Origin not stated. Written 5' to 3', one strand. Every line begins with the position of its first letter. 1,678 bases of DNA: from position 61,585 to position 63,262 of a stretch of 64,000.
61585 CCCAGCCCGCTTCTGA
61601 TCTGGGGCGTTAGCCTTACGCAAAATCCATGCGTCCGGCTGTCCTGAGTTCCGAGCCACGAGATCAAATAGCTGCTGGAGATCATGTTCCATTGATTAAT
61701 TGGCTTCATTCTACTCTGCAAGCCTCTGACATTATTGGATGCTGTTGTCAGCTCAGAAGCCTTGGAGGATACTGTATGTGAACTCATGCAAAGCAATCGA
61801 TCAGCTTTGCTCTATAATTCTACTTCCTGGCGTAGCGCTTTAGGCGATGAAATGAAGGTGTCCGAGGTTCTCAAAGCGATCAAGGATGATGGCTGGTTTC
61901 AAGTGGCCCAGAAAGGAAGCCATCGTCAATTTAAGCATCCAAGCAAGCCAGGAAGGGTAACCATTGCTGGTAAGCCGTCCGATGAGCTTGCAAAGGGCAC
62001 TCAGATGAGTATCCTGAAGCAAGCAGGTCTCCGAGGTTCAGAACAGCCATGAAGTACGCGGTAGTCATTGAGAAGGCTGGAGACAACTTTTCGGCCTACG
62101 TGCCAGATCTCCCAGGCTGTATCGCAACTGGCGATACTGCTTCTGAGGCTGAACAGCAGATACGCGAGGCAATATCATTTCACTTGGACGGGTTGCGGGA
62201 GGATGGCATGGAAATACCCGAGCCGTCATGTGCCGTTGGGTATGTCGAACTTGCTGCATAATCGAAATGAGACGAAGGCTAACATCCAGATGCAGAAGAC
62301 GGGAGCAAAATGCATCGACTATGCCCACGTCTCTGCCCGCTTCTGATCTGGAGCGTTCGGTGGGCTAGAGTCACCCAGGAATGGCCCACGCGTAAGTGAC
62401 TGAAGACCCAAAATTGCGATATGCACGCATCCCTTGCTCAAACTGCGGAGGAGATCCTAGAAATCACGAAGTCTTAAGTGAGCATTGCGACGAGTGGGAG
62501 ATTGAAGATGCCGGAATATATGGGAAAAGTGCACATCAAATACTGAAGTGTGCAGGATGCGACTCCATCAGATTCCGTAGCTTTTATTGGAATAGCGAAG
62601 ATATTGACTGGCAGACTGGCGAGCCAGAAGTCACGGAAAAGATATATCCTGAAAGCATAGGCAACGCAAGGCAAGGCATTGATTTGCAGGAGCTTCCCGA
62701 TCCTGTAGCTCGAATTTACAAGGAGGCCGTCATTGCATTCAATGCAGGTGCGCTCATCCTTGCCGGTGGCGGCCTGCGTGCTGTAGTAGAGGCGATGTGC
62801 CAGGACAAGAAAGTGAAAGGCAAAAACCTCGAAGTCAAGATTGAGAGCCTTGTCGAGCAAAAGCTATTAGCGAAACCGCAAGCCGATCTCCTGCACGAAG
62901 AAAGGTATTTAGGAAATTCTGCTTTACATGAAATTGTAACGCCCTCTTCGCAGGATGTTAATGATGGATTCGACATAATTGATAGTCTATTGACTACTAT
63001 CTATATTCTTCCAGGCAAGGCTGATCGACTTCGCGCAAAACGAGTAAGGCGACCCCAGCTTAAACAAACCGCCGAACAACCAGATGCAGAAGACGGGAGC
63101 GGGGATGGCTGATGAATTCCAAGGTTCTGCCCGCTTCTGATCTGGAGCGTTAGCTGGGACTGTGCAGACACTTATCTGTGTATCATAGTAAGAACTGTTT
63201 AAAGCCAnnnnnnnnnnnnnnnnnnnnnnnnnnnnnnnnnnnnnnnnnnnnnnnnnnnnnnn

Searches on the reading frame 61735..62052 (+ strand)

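Call 14: search_protein_families(library=pfam, proteins=[window:61735-62052:+], max_evalue=0.01)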
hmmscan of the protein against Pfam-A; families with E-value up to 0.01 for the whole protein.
window:61735-62052:+ (105 aa): 1 family
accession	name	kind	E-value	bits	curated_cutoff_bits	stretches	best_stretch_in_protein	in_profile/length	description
PF07927.17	HicA_toxin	-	8.1e-21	74.3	27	1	43-99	2-58/58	HicA toxin of bacterial toxin-antitoxin,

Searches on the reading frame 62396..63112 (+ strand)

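Call 14: search_protein_families(library=pfam, proteins=[window:62396-63112:+], max_evalue=0.01)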
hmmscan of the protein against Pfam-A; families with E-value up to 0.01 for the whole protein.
window:62396-63112:+ (238 aa): 1 family
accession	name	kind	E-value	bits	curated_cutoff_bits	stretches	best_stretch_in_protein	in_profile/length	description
PF13643.11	DUF4145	-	1.7e-13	50.9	23.1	1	109-195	1-87/88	Domain of unknown function (DUF4145)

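Call 36: search_protein_families(library=padloc, proteins=[window:62396-63112:+], max_evalue=0.1)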
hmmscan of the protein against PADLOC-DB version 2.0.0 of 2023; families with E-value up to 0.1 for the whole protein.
window:62396-63112:+ (238 aa): 1 family
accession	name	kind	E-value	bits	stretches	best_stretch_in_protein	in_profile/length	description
PDLC04109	PD-T7-4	-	2.1e-07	28.6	1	44-198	38-170/211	-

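Call 97: search_protein_families(library=ncbifam, proteins=[window:62396-63112:+], max_evalue=0.00001)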
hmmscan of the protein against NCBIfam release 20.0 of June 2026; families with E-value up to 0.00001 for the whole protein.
window:62396-63112:+ (238 aa): 0 families
